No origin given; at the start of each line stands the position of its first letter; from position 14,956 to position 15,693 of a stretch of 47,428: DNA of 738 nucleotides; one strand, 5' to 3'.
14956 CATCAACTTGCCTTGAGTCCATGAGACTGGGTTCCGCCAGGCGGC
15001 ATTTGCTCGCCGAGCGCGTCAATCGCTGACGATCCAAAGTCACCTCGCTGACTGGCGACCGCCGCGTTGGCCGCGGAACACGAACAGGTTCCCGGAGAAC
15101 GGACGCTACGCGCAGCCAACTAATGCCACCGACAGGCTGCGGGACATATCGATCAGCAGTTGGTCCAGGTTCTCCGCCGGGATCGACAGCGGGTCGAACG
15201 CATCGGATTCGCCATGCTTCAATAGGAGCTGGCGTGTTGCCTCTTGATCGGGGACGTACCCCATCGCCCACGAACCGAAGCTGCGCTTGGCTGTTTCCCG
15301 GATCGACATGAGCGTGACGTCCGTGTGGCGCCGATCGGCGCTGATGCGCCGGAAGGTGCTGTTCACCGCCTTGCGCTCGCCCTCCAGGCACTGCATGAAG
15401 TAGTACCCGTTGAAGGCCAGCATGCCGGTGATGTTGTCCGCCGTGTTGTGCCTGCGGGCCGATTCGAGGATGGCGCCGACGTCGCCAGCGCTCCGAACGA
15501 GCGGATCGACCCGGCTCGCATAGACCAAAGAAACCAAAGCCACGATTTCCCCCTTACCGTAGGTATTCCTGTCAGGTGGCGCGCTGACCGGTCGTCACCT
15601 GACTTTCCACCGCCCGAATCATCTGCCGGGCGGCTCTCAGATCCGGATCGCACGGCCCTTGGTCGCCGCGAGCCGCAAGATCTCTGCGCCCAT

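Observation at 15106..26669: A short BLUF photoreceptor sits at the end of a complete, all-cytoplasmic Che cluster that also contains an EAL-like gene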

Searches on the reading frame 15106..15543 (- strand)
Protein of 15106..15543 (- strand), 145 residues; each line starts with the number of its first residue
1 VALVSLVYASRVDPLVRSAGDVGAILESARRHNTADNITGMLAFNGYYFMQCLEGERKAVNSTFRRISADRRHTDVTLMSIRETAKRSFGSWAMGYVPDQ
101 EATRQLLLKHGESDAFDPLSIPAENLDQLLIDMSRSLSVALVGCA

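Call 4: search_protein_families(library=pfam, proteins=[window:15106-15543:-], max_evalue=0.01)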
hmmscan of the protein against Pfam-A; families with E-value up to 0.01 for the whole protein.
window:15106-15543:- (145 aa): 1 family
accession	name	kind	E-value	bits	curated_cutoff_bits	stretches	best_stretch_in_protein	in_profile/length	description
PF04940.18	BLUF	-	3.4e-28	98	25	1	3-95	1-92/92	Sensors of blue-light using FAD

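Call 10: find_homologous_proteins(query=window:15106-15543:-, max_evalue=0.00001)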
Query window:15106-15543:- (145 aa): 31 proteins with E <= 0.00001 among 57 candidates.
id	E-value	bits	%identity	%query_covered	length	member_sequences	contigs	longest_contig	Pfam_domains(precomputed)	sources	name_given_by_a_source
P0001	2.7e-88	311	99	100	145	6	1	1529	PF04940.19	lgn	-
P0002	2.5e-48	181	62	94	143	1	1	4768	PF04940.19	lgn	-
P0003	9.1e-33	131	50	94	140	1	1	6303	PF04940.19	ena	-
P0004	1.2e-31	127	49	94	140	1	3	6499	PF04940.19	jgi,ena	jgi:hypothetical protein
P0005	8.4e-31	125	49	90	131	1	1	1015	PF04940.19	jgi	jgi:hypothetical protein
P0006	4.0e-30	122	44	97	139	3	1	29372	PF04940.19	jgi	jgi:hypothetical protein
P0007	6.1e-30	122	51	83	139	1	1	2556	PF04940.19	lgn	-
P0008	3.6e-28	116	42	96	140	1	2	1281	PF04940.19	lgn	-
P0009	2.5e-27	113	42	94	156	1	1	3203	PF04940.19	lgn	-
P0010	2.3e-26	110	43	93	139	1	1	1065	PF04940.19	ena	-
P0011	1.1e-25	108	41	94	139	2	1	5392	PF04940.19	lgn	-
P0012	1.1e-25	108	42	90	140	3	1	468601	PF04940.19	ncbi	-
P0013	5.2e-25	106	40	92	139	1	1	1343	PF04940.19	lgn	-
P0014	1.1e-24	105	40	96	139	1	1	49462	PF04940.19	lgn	-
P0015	1.8e-24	104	40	90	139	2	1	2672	PF04940.19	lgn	-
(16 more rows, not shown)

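Call 12: find_encoding_contigs(protein=P0002, flank=10000, max_places=4)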
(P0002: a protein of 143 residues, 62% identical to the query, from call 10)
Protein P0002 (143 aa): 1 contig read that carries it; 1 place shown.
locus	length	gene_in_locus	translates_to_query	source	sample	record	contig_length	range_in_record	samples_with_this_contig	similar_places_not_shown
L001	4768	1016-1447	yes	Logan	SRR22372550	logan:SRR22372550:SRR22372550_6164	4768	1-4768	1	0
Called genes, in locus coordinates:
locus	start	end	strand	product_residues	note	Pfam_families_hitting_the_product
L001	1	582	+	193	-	?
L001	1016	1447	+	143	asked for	PF04940:BLUF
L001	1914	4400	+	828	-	PF17158:MASE4, PF17159:MASE3 (weak), PF08447:PAS_3, PF00512:HisKA (weak), PF02518:HATPase_c, PF00072:Response_reg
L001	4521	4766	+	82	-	?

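Call 13: find_encoding_contigs(protein=P0003, flank=10000, max_places=4)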
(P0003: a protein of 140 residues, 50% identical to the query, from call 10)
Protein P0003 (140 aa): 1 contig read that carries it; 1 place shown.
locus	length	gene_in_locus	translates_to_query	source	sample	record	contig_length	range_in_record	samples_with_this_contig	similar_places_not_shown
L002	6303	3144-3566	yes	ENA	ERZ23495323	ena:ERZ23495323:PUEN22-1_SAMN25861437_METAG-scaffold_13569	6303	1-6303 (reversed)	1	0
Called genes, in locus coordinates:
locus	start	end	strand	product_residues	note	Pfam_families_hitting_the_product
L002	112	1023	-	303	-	PF00892:EamA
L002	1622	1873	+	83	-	-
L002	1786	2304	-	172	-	PF07978:NIPSNAP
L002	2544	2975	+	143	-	-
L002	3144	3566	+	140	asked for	PF04940:BLUF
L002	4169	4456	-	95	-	-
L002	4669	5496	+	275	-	PF05721:PhyH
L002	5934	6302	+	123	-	?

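Call 14: find_encoding_contigs(protein=P0004, flank=10000, max_places=4)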
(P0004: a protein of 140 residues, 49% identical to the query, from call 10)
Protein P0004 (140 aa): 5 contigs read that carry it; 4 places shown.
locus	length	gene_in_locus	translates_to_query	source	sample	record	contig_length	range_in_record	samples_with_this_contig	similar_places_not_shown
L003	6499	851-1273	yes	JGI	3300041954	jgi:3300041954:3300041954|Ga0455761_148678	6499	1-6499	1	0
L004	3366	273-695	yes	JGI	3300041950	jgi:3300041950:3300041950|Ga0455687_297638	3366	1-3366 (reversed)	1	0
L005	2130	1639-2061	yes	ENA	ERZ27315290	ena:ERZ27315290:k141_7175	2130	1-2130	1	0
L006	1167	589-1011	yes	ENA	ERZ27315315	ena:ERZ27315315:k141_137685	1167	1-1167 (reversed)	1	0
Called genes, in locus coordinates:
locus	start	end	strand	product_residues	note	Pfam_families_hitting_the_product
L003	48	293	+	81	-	-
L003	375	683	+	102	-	-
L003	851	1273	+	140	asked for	PF04940:BLUF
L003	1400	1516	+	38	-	-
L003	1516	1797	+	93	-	-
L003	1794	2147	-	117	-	-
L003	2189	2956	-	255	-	-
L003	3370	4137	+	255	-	PF00596:Aldolase_II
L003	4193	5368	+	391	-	PF02746:MR_MLE_N, PF13378:MR_MLE_C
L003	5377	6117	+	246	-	PF00106:adh_short, PF08659:KR, PF13561:adh_short_C2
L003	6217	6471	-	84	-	PF09317:ACDH_C (weak)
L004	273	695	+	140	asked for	PF04940:BLUF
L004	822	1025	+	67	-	-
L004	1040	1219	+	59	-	-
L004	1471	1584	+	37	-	-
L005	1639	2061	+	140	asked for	PF04940:BLUF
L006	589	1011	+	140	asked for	PF04940:BLUF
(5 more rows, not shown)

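Call 23: search_solved_structures(query=window:15106-15543:-, max_evalue=0.001, show_alignments=4)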
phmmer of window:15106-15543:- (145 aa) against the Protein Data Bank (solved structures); distinct sequences matched with E-value up to 0.001: 22.
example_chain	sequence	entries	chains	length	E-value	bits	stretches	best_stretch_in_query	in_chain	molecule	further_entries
2hfn_A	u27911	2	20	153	5.6e-16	62.1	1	1-135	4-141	Synechocystis Photoreceptor (Slr1694) | Activator of photopigment and puc expression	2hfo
2byc_A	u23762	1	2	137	1.4e-15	60.8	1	3-101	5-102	BLUE-LIGHT RECEPTOR OF THE BLUF-FAMILY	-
3mzi_A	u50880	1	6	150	1.8e-15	60.4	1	1-135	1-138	Activator of photopigment and puc expression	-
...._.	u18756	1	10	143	2.5e-15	60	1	18-131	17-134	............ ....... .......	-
8i98_A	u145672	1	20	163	6.5e-15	58.6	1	19-131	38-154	Tll0078 protein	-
6w6z_A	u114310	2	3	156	1.3e-13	54.5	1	18-131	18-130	BLUF domain-containing protein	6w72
2kb2_A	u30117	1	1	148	2.3e-11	47.1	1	3-92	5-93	BlrP1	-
2bun_A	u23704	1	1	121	7.2e-11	45.5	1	3-101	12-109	APPA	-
1yrx_A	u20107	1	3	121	1.4e-10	44.7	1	4-104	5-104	hypothetical protein Rsph03001874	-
2iyg_A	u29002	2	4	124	1.5e-10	44.6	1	3-100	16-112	APPA, ANTIREPRESSOR OF PPSR, SENSOR OF BLUE LIGHT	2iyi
3gfx_A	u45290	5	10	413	1.5e-10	44.5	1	3-91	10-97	Klebsiella pneumoniae BlrP1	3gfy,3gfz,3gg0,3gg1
4hh1_A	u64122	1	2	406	2.3e-10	43.9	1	3-111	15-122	AppA protein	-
4hh0_A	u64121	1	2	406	2.9e-10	43.6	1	3-111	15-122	AppA protein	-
5mbj_A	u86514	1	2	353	1.2e-09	41.6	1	6-101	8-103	Beta subunit of photoactivated adenylyl cyclase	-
5m27_A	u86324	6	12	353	1.5e-09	41.3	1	6-101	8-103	Beta subunit of photoactivated adenylyl cyclase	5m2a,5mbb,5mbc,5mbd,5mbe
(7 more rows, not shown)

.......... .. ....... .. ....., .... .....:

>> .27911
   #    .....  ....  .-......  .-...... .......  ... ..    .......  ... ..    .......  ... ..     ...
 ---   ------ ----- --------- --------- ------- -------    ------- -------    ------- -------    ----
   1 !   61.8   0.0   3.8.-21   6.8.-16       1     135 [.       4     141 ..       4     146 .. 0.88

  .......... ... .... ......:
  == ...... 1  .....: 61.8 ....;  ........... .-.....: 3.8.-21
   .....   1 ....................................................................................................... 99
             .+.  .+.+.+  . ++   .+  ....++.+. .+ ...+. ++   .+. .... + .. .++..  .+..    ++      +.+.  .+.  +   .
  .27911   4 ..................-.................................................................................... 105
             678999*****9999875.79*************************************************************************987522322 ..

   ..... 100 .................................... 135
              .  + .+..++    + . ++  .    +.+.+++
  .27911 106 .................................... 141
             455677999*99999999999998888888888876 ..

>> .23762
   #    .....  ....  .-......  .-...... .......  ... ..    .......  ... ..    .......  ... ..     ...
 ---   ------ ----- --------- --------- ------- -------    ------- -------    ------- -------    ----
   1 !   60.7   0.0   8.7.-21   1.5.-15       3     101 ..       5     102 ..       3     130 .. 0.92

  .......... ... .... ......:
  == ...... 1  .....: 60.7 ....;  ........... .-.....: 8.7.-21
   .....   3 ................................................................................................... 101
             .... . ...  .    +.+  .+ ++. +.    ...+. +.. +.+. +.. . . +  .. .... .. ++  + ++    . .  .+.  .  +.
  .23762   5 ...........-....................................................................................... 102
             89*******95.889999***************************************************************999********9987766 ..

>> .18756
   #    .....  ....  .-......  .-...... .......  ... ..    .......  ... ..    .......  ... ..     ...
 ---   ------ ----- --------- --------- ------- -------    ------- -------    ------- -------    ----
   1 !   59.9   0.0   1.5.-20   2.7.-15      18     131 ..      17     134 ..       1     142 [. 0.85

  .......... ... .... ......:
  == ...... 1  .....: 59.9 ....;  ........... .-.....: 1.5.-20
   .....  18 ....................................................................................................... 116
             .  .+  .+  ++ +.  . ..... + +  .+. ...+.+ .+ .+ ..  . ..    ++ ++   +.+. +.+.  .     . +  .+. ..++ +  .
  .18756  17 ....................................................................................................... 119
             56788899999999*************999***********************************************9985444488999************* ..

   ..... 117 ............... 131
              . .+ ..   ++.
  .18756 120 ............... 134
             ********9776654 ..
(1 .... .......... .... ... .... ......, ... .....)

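Call 33: find_encoding_contigs(protein=P0001, flank=10000, max_places=6)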
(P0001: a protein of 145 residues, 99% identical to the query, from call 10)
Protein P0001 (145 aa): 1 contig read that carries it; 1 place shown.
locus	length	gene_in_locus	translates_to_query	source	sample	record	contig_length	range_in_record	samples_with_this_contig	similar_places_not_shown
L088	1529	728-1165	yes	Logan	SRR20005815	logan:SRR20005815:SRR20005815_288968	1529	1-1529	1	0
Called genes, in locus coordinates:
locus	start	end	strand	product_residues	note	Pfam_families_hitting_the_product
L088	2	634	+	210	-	?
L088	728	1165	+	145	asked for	PF04940:BLUF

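Call 39: find_encoding_contigs(protein=P0006, flank=8000, max_places=2)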
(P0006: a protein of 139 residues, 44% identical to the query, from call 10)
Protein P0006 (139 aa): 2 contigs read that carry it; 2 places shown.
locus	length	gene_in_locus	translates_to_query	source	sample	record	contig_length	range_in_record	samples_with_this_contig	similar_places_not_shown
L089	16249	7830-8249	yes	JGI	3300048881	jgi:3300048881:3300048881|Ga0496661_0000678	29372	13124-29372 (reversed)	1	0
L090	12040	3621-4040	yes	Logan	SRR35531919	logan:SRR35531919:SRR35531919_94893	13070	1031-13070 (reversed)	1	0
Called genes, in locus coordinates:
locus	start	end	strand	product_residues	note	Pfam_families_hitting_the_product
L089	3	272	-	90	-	?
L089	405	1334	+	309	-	PF01479:S4 (weak), PF00849:PseudoU_synth_2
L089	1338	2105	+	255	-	PF02578:Cu-oxidase_4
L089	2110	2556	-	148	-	PF13511:DUF4124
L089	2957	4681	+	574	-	PF02776:TPP_enzyme_N, PF00205:TPP_enzyme_M, PF02775:TPP_enzyme_C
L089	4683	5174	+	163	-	PF01842:ACT, PF22629:ACT_AHAS_ss, PF13710:ACT_5, PF10369:ALS_ss_C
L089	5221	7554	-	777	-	PF02743:dCache_1, PF00672:HAMP, PF00015:MCPsignal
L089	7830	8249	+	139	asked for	PF04940:BLUF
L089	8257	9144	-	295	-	PF00892:EamA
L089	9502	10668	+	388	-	PF07690:MFS_1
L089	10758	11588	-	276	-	PF08668:HDOD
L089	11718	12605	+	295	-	PF03446:NAD_binding_2, PF03807:F420_oxidored (weak), PF02153:PDH_N (faint), PF14833:NAD_binding_11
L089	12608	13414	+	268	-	PF01261:AP_endonuc_2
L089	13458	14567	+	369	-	-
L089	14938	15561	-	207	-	PF06080:DUF938, PF08241:Methyltransf_11 (weak), PF08242:Methyltransf_12 (weak), PF13649:Methyltransf_25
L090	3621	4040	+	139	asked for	PF04940:BLUF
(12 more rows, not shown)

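Call 40: find_encoding_contigs(protein=P0012, flank=8000, max_places=2)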
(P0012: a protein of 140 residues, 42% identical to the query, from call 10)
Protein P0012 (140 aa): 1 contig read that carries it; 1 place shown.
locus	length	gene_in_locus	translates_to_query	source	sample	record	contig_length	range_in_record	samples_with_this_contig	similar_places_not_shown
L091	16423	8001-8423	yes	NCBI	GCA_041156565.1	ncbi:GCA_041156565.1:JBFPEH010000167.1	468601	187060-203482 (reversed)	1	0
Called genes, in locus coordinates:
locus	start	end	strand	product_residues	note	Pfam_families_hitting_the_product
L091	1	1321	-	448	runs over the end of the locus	PF02163:Peptidase_M50, PF14685:PDZ_Tricorn (faint), PF00595:PDZ (faint), PF17820:PDZ_6, PF13180:PDZ_2 (weak), PF17820:PDZ_6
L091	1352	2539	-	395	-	PF02670:DXP_reductoisom, PF08436:DXP_redisom_C, PF13288:DXPR_C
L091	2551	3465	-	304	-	PF01148:CTP_transf_1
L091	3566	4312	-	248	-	PF01255:Prenyltransf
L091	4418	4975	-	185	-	PF01765:RRF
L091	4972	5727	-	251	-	PF00696:AA_kinase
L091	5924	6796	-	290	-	PF00889:EF_TS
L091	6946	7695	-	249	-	PF00318:Ribosomal_S2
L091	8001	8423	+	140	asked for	PF04940:BLUF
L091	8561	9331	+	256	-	PF00557:Peptidase_M24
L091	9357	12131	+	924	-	PF08335:GlnD_UR_UTase, PF27444:GlnD_3rd, PF01966:HD, PF27446:GlnD_5th, PF26956:ACT_ACR_D1 (faint), PF01842:ACT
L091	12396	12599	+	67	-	PF19837:DUF6316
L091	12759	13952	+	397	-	PF00155:Aminotran_1_2, PF12897:Asp_aminotransf (weak)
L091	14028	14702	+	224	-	PF00730:HhH-GPD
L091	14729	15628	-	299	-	PF01370:Epimerase, PF04321:RmlD_sub_bind (weak), PF08338:DUF1731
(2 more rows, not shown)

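Call 41: find_encoding_contigs(protein=P0014, flank=8000, max_places=2)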
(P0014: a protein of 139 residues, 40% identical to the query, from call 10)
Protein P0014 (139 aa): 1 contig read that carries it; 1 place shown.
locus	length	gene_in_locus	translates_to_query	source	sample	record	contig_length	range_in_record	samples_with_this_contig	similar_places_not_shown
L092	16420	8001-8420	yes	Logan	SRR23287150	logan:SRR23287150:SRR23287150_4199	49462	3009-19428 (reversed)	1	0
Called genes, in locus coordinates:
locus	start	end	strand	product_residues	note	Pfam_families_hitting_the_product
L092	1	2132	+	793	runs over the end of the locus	PF00989:PAS (faint), PF08448:PAS_4 (faint), PF13188:PAS_8 (faint), PF13426:PAS_9 (faint), PF18947:HAMP_2, PF00015:MCPsignal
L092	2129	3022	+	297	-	PF03705:CheR_N, PF01739:CheR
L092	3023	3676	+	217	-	PF03975:CheD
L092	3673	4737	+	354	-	PF00072:Response_reg, PF01339:CheB_methylest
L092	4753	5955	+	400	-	PF00015:MCPsignal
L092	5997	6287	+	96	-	PF01740:STAS, PF13466:STAS_2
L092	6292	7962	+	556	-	PF00072:Response_reg, PF07228:SpoIIE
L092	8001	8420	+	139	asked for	PF04940:BLUF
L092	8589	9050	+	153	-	PF11911:DUF3429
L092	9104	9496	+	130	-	PF04134:DCC1-like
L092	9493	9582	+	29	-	-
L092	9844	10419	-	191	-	PF11075:DUF2780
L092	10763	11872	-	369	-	PF05736:OprF (weak), PF13505:OMP_b-brl, PF02412:TSP_3 (faint), PF00691:OmpA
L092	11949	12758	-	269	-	PF05552:MS_channel_1st_1, PF21088:MS_channel_1st, PF00924:MS_channel_2nd, PF21082:MS_channel_3rd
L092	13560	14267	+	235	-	PF00072:Response_reg, PF00486:Trans_reg_C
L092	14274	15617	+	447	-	PF01476:LysM (faint), PF04773:FecR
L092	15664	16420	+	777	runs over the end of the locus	PF05226:CHASE2, PF02518:HATPase_c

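Call 46: find_related_loci(query=A2, collection=metagenome_contigs, flank=10000)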
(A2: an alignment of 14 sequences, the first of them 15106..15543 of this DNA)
Query A2 (145 aa) in metagenome_contigs; peptide patterns used: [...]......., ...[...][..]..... (x = any residue, [..] = any of these).
431 stretches matched a pattern; 242 encode a relative of the query (tblastn E <= 1e-3); the best 80 are kept; 80 distinct loci.
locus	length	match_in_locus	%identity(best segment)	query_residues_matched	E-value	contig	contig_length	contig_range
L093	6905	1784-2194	48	1-138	5e-39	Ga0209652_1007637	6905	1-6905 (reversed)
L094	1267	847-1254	49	1-137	3e-40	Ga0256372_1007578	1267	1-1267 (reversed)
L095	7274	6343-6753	48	1-138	5e-39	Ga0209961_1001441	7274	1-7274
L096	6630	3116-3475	51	1-121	2e-37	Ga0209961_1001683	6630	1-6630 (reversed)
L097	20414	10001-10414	42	1-139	7e-37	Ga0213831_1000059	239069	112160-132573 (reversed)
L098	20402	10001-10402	40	1-135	2e-34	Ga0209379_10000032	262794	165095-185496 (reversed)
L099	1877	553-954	40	1-135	3e-34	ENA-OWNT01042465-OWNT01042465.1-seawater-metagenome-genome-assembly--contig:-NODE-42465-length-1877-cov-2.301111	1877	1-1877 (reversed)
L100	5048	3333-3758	40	1-143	4e-34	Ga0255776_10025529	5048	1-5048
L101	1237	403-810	39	1-137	1e-34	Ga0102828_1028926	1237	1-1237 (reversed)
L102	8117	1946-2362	41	1-140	3e-33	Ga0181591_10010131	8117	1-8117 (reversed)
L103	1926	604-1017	42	1-139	3e-33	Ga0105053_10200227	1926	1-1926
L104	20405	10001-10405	42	1-136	4e-33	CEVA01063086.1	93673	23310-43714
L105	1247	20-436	37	1-140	7e-34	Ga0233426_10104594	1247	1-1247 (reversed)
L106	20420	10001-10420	39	1-141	9e-33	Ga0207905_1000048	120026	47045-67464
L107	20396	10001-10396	41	1-133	4e-33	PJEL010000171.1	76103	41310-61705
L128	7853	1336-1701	45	1-123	2e-31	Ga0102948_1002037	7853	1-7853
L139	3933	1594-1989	40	1-133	2e-30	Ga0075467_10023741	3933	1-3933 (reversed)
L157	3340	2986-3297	44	25-130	5e-29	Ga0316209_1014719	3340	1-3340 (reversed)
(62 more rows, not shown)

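Call 70: search_protein_families(library=pfam, proteins=[L139:730-1440:+, L128:1783-5337:+, L128:702-983:-, L095:5596-6309:+, L095:4818-5477:-, L095:3943-4710:+, L157:1599-2828:+, L001:1-582:+, L095:3025-3933:-], max_evalue=0.001)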
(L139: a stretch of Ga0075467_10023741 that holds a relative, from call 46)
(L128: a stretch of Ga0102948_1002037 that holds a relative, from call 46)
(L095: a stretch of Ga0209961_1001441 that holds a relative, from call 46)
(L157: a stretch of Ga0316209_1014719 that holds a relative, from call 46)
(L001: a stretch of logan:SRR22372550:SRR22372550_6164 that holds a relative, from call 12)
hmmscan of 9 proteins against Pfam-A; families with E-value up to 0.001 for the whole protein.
L139:730-1440:+ (236 aa): 0 families

L128:1783-5337:+ (1184 aa): 7 families
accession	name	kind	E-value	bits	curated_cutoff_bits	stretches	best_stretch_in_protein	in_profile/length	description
PF00072.30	Response_reg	-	1.4e-39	135.2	30.2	2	857-971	1-110/111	Response regulator receiver domain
PF02518.31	HATPase_c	-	5.2e-29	101.4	26.4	1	560-673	1-109/111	Histidine kinase-, DNA gyrase B-, and HSP90-like ATPase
PF13377.12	Peripla_BP_3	-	2e-22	80.5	26.5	1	126-286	3-166/167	Periplasmic binding protein-like domain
PF00532.27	Peripla_BP_1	-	8.4e-15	55.4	22.2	1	41-210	27-199/281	Periplasmic binding proteins and sugar binding domain of LacI family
PF00512.31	HisKA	-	9.5e-15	54.8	26.9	1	447-513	1-66/66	His Kinase A (phospho-acceptor) domain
PF01627.28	Hpt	-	1.1e-05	26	24.6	1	1038-1078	24-64/84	Hpt domain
PF13407.12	Peripla_BP_4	-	0.00025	21.1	35.1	1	91-233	77-221/258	Periplasmic binding protein domain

L128:702-983:- (93 aa): 1 family
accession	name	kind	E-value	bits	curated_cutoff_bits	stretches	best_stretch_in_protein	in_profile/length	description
PF13466.11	STAS_2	-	3.6e-10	40.3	29.2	1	4-83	1-79/80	STAS domain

L095:5596-6309:+ (237 aa): 3 families
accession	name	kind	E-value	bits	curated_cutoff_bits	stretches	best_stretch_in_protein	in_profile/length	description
PF00027.35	cNMP_binding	-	5.1e-15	55.7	27.5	1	46-130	2-87/89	Cyclic nucleotide-binding domain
PF13545.12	HTH_Crp_2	-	1.4e-14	54.3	27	1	165-230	2-65/70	Crp-like helix-turn-helix domain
PF00325.26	Crp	-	3e-10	40.1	21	1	186-217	1-32/32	Bacterial regulatory proteins, crp family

L095:4818-5477:- (219 aa): 3 families
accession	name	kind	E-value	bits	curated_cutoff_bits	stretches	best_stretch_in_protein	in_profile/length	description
PF00072.30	Response_reg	-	3.2e-19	69.6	30.2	1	16-129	1-110/111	Response regulator receiver domain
PF00196.25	GerE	-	4e-16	58.8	23.5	1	155-208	2-55/57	Bacterial regulatory proteins, luxR family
PF08281.18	Sigma70_r4_2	-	2.7e-05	24.2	25.7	1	149-198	4-54/54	Sigma-70, region 4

L095:3943-4710:+ (255 aa): 1 family
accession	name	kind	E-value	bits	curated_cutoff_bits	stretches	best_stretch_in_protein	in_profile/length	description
PF01965.30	DJ-1_PfpI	-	2.1e-14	54.1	26.6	1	57-251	14-164/165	DJ-1/PfpI family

L157:1599-2828:+ (409 aa): 1 family
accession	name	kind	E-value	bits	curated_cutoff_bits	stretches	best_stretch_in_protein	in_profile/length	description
PF00015.26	MCPsignal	-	2.7e-24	86.4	34.6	1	190-330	24-166/172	Methyl-accepting chemotaxis protein (MCP) signalling domain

L001:1-582:+ (193 aa): 1 family
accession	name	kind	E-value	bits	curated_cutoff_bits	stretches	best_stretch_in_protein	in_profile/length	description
PF00015.26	MCPsignal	-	0.00033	21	34.6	0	1-93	70-161/172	Methyl-accepting chemotaxis protein (MCP) signalling domain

L095:3025-3933:- (302 aa): 2 families
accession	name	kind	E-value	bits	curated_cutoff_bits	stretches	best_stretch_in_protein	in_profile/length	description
PF03466.25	LysR_substrate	-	4.8e-41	140.9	28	1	99-297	4-208/209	LysR substrate binding domain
PF00126.33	HTH_1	-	1e-18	67.4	26.6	1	19-71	7-59/60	Bacterial regulatory helix-turn-helix protein, lysR family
